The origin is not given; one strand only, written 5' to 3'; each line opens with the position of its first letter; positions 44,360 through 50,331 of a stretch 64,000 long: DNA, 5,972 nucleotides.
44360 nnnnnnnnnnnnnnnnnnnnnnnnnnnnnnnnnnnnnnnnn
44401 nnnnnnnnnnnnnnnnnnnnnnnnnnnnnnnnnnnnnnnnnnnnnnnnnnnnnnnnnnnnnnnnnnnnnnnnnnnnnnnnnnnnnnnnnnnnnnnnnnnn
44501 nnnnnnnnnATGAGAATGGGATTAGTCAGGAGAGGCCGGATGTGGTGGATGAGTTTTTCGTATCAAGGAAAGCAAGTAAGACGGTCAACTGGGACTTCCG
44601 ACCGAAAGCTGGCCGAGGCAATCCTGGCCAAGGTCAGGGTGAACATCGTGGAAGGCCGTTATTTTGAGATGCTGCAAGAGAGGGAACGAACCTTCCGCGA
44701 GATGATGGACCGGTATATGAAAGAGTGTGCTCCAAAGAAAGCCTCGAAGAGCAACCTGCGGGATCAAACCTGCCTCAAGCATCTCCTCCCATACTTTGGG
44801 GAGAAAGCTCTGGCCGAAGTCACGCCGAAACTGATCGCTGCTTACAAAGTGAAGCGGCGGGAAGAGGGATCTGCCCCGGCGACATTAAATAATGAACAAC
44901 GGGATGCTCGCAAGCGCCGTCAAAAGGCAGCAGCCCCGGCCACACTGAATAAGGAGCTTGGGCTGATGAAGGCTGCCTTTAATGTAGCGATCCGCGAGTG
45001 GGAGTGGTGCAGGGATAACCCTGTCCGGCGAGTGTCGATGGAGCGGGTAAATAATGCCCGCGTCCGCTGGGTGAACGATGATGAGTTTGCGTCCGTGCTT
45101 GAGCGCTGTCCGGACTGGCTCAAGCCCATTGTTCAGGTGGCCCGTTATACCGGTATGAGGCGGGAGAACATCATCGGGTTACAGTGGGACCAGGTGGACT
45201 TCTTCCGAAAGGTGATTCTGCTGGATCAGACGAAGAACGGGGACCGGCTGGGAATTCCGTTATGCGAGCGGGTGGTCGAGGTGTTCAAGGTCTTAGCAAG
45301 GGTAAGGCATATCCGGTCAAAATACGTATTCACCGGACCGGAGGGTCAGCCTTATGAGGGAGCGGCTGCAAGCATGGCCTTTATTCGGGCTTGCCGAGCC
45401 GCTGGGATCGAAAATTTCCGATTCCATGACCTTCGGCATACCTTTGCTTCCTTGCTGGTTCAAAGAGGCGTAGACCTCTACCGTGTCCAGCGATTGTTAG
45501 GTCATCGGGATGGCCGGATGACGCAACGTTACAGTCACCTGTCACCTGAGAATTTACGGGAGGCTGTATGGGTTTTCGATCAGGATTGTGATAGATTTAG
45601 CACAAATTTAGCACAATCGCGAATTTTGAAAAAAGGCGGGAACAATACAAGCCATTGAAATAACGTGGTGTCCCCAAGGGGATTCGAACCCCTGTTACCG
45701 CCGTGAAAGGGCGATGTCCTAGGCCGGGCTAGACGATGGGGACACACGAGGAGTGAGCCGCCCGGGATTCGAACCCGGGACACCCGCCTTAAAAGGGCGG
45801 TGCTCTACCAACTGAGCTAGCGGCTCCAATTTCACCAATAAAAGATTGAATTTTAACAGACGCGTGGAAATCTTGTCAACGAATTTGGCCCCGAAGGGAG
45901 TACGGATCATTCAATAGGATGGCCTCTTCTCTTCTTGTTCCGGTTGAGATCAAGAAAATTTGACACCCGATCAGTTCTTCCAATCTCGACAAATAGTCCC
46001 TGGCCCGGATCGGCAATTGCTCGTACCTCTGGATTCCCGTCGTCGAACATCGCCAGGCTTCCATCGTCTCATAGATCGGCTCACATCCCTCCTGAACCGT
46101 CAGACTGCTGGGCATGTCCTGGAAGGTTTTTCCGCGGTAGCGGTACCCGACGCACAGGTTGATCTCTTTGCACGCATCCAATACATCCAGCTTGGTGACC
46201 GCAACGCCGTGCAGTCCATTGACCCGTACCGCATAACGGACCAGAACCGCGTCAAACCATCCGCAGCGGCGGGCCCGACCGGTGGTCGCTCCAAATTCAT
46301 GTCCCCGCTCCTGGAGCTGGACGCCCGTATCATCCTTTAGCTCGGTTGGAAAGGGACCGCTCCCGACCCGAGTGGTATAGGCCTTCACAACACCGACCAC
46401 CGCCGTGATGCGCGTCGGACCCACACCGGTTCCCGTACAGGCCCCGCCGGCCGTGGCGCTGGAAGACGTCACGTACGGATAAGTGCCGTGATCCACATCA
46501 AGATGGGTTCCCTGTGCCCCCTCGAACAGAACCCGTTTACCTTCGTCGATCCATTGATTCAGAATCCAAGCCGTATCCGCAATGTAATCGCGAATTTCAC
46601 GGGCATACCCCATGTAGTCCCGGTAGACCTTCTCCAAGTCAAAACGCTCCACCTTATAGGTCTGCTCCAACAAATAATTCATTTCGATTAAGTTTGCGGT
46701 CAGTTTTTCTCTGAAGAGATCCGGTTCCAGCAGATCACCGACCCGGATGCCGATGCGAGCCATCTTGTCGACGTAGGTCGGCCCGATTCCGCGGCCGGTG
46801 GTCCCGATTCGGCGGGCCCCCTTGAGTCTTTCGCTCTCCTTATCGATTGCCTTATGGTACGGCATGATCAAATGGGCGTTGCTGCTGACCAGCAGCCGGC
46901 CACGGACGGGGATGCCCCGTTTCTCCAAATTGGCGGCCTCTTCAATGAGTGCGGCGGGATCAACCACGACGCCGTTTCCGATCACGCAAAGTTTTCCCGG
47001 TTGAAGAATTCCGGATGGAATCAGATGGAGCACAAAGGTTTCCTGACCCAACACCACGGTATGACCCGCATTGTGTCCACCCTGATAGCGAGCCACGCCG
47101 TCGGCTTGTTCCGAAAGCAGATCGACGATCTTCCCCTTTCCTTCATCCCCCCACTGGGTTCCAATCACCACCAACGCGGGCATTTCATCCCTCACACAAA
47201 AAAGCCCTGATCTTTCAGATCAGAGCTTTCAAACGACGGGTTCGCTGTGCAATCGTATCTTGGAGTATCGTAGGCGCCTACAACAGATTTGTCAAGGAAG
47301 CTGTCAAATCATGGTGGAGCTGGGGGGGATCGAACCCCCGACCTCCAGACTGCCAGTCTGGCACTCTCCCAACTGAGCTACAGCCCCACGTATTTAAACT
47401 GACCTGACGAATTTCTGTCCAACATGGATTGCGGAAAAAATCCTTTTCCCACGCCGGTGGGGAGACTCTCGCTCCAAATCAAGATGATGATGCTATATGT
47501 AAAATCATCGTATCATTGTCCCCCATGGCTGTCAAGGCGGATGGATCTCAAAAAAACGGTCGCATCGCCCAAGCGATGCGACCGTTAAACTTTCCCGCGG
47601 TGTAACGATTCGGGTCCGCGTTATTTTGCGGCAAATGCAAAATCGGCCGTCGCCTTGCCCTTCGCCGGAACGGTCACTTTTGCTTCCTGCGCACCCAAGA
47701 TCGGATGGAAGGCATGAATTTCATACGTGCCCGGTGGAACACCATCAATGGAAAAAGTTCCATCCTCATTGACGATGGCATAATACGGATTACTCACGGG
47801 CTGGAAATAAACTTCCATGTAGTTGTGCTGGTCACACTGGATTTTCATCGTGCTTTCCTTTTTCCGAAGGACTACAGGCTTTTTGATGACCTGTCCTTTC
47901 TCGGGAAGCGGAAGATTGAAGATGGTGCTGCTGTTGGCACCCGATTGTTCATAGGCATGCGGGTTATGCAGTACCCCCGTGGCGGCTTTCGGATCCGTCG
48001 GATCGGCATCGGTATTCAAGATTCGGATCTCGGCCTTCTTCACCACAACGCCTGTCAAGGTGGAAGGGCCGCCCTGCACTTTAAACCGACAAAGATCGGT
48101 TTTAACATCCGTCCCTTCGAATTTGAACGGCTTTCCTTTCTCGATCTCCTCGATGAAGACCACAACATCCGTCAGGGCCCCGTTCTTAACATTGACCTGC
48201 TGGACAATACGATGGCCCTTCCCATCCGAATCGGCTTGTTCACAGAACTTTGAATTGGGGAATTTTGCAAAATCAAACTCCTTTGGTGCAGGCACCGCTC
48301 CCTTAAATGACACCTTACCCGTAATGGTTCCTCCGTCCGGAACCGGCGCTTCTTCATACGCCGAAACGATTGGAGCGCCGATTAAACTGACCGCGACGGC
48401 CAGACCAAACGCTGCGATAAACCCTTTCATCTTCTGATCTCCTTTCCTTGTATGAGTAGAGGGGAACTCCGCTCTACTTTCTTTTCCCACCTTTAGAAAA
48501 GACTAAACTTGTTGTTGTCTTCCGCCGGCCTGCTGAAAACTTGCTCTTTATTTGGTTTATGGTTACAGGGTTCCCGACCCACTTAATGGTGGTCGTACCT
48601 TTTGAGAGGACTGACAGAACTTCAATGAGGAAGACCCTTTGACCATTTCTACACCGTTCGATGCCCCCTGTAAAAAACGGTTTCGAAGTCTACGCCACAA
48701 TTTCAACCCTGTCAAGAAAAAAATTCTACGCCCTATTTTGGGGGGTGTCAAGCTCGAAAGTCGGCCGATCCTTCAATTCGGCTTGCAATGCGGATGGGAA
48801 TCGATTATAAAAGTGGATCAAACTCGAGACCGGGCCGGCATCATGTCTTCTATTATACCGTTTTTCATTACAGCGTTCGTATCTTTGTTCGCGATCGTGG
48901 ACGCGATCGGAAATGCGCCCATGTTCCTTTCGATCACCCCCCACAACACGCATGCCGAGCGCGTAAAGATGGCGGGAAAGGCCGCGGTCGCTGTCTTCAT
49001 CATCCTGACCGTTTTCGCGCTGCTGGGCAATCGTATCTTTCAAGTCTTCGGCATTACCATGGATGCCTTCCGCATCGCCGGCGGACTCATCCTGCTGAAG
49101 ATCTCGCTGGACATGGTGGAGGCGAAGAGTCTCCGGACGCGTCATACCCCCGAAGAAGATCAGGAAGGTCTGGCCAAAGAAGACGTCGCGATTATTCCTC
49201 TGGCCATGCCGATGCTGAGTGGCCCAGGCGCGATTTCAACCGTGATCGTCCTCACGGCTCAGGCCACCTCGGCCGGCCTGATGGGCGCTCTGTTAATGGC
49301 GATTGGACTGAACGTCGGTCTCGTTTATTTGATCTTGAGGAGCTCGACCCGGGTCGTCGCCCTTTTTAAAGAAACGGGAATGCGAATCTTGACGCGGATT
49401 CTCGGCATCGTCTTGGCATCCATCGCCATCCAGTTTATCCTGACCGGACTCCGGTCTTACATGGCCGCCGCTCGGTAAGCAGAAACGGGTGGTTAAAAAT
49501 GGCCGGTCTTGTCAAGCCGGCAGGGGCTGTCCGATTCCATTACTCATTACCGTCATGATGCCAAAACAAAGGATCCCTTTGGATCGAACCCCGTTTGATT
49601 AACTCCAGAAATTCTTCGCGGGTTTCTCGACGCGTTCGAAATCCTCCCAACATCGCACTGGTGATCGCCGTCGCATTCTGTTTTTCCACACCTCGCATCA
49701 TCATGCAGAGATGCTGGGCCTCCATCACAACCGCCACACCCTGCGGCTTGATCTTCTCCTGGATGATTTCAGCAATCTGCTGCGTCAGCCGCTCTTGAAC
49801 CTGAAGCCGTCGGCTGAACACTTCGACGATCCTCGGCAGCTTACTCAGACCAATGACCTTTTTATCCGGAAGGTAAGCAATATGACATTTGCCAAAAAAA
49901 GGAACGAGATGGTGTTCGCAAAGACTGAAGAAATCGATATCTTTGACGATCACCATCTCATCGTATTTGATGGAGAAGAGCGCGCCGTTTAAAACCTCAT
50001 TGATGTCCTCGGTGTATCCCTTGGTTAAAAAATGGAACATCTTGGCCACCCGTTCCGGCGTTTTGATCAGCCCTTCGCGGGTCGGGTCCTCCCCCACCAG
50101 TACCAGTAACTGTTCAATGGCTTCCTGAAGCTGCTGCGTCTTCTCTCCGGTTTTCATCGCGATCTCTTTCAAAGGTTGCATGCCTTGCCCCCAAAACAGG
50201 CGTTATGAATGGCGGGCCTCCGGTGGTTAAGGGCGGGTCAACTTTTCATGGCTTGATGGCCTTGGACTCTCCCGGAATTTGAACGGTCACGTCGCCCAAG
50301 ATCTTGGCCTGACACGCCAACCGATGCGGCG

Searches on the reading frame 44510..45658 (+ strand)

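Call 35: search_protein_families(library=pfam, proteins=[window:44510-45658:+], max_evalue=0.001)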
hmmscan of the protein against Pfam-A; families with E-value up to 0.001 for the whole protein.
window:44510-45658:+ (382 aa): 4 families
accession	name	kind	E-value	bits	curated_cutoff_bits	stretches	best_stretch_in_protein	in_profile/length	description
PF00589.27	Phage_integrase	-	4.3e-35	121.5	27.1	1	189-346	4-170/172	Phage integrase family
PF24624.1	Int_N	-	1.4e-10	42.2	27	1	134-175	54-96/100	Phage integrase, N-terminal domain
PF14659.12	Phage_int_SAM_3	-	0.00013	22.5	22.6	1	61-109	1-50/58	Phage integrase, N-terminal SAM-like domain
PF12167.14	Arm-DNA-bind_2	-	0.00013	22.4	22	1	6-50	5-54/65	Arm DNA-binding domain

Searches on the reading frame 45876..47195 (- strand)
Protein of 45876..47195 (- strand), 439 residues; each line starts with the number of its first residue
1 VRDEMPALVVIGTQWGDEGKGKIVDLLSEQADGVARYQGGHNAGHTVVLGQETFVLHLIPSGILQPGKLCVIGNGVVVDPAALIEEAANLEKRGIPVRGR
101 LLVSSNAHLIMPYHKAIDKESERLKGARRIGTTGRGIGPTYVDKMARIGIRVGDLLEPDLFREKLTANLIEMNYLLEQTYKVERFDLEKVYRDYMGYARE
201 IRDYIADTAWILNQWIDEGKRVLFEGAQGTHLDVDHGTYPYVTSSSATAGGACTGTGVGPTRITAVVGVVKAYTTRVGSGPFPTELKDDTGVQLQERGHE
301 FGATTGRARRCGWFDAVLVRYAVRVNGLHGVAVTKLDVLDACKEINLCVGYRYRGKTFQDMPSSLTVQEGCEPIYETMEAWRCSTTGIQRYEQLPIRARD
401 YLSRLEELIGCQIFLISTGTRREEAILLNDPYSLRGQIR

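Call 35: search_protein_families(library=pfam, proteins=[window:45876-47195:-], max_evalue=0.001)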
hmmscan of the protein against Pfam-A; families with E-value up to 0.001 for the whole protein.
window:45876-47195:- (439 aa): 1 family
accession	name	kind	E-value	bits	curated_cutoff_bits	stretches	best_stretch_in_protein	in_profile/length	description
PF00709.27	Adenylsucc_synt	-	3e-185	616.3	27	1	9-426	1-416/416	Adenylosuccinate synthetase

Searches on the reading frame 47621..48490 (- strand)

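Call 35: search_protein_families(library=pfam, proteins=[window:47621-48490:-], max_evalue=0.001)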
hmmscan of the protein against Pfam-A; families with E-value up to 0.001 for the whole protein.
window:47621-48490:- (289 aa): 3 families
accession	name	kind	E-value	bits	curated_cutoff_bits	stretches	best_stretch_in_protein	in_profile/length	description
PF13620.12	CarboxypepD_reg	-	1.2e-07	32.4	32.3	1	236-285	30-80/82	Carboxypeptidase regulatory-like domain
PF14686.12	fn3_3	-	2.7e-06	27.5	24.4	1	228-281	17-74/75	Polysaccharide lyase family 4, domain II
PF09430.16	EMC7_beta-sandw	-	4.4e-05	24.1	26.6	1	226-283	11-68/122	ER membrane protein complex subunit 7, beta-sandwich domain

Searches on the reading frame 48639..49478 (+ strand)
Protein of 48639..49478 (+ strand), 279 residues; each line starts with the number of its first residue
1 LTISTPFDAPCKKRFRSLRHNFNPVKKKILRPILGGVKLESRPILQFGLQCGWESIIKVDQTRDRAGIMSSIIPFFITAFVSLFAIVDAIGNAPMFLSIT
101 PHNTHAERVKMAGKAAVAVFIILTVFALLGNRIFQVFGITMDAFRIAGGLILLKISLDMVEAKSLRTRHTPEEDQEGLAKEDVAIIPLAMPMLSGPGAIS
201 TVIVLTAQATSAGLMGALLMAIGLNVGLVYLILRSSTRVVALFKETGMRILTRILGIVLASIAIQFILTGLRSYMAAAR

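Call 80: search_protein_families(library=pfam, proteins=[window:48639-49478:+], max_evalue=0.00001)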
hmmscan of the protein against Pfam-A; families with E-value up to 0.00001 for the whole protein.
window:48639-49478:+ (279 aa): 1 family
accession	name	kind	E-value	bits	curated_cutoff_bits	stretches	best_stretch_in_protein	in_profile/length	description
PF01914.23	MarC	-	2.5e-59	200.6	23.9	1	74-274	2-202/203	MarC family integral membrane protein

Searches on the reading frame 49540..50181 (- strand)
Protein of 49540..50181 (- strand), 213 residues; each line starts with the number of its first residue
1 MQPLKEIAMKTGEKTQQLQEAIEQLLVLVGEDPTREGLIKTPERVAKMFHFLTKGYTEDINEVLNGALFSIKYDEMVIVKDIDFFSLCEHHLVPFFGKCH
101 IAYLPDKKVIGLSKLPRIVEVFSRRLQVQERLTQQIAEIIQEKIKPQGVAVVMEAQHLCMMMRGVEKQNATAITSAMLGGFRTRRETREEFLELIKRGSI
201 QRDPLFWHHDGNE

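Call 80: search_protein_families(library=pfam, proteins=[window:49540-50181:-], max_evalue=0.00001)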
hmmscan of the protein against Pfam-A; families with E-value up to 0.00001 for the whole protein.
window:49540-50181:- (213 aa): 2 families
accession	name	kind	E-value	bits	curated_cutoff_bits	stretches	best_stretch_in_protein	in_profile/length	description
PF01227.27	GTP_cyclohydroI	-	9.8e-79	263.4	27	1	19-195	2-178/179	GTP cyclohydrolase I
PF14489.11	QueF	-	2.9e-06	27.8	27.3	0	94-152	1-59/81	QueF-like protein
